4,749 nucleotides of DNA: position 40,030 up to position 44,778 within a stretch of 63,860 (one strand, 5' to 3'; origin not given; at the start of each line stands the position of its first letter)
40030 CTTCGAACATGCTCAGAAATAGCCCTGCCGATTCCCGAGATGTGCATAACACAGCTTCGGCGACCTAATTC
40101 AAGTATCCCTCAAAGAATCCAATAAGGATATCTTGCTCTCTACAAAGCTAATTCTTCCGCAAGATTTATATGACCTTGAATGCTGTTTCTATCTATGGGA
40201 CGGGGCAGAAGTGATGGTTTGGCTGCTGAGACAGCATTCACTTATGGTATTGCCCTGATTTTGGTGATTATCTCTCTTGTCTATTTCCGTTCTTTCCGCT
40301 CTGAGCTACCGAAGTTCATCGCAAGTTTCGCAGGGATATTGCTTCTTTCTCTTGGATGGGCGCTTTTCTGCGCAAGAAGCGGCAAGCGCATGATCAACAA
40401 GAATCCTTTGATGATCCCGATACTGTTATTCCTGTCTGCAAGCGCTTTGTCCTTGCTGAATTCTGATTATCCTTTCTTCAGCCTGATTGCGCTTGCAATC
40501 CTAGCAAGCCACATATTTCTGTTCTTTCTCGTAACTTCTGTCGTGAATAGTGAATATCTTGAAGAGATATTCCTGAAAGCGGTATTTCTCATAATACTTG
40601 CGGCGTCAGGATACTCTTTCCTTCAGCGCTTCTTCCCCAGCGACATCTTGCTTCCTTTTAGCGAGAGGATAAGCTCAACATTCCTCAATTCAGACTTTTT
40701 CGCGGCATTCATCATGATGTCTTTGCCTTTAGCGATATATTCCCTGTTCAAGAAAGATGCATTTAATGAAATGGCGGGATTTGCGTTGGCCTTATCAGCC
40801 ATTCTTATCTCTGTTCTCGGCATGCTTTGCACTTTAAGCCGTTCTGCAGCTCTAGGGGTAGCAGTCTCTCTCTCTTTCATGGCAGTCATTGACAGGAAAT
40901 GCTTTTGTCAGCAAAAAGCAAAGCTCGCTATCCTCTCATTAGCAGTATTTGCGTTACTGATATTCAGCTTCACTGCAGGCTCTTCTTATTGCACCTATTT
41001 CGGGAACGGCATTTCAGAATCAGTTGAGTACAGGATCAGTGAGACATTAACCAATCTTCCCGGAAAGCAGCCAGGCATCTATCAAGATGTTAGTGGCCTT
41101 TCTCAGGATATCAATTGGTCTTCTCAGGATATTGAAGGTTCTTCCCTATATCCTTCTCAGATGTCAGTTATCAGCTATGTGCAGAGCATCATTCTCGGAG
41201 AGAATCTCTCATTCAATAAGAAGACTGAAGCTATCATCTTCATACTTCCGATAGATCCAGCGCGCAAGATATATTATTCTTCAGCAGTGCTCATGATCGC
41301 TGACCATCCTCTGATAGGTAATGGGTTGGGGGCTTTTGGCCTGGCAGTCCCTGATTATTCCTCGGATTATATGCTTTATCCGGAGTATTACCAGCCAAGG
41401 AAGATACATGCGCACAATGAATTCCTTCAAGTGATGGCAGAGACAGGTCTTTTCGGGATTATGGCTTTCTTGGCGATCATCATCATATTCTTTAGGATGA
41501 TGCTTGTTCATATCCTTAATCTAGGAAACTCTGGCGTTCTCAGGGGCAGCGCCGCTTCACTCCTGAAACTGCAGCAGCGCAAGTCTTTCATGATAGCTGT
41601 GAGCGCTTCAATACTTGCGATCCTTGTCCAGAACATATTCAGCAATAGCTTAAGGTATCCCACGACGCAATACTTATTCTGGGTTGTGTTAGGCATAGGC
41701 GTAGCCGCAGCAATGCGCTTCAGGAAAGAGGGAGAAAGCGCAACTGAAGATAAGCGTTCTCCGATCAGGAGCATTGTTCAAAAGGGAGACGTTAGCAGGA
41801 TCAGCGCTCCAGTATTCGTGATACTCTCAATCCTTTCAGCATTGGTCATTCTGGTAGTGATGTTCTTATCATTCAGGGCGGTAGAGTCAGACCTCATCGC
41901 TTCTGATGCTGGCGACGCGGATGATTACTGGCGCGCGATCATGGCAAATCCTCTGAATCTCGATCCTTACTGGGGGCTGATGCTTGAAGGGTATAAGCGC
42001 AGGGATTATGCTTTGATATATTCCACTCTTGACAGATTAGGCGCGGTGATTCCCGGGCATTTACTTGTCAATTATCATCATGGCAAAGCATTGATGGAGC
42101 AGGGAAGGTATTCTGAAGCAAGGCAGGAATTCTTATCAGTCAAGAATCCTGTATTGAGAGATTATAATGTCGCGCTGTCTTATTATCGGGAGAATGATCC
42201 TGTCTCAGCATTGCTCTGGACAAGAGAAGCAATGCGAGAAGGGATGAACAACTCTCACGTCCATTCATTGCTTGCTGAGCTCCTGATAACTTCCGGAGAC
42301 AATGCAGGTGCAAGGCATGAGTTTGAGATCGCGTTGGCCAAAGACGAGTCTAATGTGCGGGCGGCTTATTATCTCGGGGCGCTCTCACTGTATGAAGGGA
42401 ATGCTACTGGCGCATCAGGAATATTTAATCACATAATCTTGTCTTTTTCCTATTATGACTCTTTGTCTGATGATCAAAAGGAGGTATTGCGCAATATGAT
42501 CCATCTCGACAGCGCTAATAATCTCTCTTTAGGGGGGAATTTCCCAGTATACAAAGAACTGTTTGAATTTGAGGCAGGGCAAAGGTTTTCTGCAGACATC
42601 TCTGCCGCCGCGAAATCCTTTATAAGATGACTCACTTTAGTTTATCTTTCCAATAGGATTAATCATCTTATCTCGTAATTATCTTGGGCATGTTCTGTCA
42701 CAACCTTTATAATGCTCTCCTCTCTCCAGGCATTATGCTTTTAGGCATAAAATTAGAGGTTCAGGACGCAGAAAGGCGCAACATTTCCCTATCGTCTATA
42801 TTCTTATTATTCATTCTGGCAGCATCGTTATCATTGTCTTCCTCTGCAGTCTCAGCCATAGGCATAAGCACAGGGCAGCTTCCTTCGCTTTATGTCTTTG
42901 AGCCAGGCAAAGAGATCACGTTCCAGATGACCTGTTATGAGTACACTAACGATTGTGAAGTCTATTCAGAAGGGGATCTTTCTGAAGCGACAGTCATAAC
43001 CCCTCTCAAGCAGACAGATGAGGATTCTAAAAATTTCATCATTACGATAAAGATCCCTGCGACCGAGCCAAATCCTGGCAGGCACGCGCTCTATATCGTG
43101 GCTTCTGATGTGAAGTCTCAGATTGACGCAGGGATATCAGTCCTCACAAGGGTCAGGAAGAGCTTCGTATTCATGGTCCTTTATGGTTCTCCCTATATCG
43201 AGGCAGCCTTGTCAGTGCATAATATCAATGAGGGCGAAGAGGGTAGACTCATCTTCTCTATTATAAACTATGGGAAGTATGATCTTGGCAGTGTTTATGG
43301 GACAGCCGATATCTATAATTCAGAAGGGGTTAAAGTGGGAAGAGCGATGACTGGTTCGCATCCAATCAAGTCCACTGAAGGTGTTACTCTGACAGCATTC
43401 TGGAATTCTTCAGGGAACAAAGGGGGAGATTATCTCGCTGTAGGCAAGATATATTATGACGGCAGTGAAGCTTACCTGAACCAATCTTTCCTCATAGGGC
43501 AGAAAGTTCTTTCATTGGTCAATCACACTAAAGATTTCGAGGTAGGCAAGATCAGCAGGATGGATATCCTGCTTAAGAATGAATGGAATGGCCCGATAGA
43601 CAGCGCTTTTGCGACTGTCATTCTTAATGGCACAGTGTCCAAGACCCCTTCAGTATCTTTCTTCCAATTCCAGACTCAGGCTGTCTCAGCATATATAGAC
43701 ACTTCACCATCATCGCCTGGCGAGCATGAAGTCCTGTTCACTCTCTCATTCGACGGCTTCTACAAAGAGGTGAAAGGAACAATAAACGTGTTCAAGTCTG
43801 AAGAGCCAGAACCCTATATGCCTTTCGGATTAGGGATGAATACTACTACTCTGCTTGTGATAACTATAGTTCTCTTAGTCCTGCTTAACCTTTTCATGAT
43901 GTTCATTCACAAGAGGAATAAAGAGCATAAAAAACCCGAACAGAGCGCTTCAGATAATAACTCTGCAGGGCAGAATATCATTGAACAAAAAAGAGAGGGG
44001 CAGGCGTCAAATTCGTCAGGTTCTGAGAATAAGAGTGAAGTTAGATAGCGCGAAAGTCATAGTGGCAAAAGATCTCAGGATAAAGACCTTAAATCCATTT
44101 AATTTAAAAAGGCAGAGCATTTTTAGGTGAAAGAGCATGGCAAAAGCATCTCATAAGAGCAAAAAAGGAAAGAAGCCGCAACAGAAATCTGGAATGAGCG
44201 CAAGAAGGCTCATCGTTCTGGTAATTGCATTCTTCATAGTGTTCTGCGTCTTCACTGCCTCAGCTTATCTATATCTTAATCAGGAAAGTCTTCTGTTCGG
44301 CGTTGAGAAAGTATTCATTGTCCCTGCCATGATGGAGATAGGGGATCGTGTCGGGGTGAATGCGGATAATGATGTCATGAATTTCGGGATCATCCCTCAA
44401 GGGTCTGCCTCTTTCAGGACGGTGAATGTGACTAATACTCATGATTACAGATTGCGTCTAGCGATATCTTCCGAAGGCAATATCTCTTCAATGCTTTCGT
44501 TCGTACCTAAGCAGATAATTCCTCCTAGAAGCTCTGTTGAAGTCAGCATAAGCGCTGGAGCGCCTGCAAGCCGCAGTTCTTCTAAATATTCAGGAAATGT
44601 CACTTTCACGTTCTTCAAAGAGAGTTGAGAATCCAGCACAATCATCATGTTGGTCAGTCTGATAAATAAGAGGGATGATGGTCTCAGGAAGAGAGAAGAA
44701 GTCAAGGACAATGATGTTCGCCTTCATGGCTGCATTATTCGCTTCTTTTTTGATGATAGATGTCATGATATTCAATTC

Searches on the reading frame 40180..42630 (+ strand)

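Call 85: search_protein_families(library=pfam, proteins=[window:40180-42630:+], max_evalue=0.001)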
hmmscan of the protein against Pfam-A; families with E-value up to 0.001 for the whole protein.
window:40180-42630:+ (816 aa): 4 families
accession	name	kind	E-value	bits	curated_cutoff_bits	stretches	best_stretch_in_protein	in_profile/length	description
PF04932.20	Wzy_C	-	1.7e-14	54.3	31.7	1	207-431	2-149/149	O-Antigen ligase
PF13432.12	TPR_16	-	9.2e-07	29.6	32.7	1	698-745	3-50/65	Tetratricopeptide repeat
PF14559.12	TPR_19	-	4.9e-06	27.2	25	0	671-725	4-58/68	Tetratricopeptide repeat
PF07719.23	TPR_2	-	1.4e-05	25.3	27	0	694-725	3-34/34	Tetratricopeptide repeat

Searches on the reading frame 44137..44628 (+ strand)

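Call 54: search_protein_families(library=pfam, proteins=[window:44137-44628:+], max_evalue=0.01)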
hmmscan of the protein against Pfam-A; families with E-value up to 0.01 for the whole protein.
window:44137-44628:+ (163 aa): 1 family
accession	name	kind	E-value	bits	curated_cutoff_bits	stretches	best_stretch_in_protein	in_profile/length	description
PF22544.2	HYDIN_VesB_CFA65-like_Ig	-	0.0029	18.3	25.5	1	77-141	6-71/100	HYDIN/CFA65/VesB-like, Ig-like domain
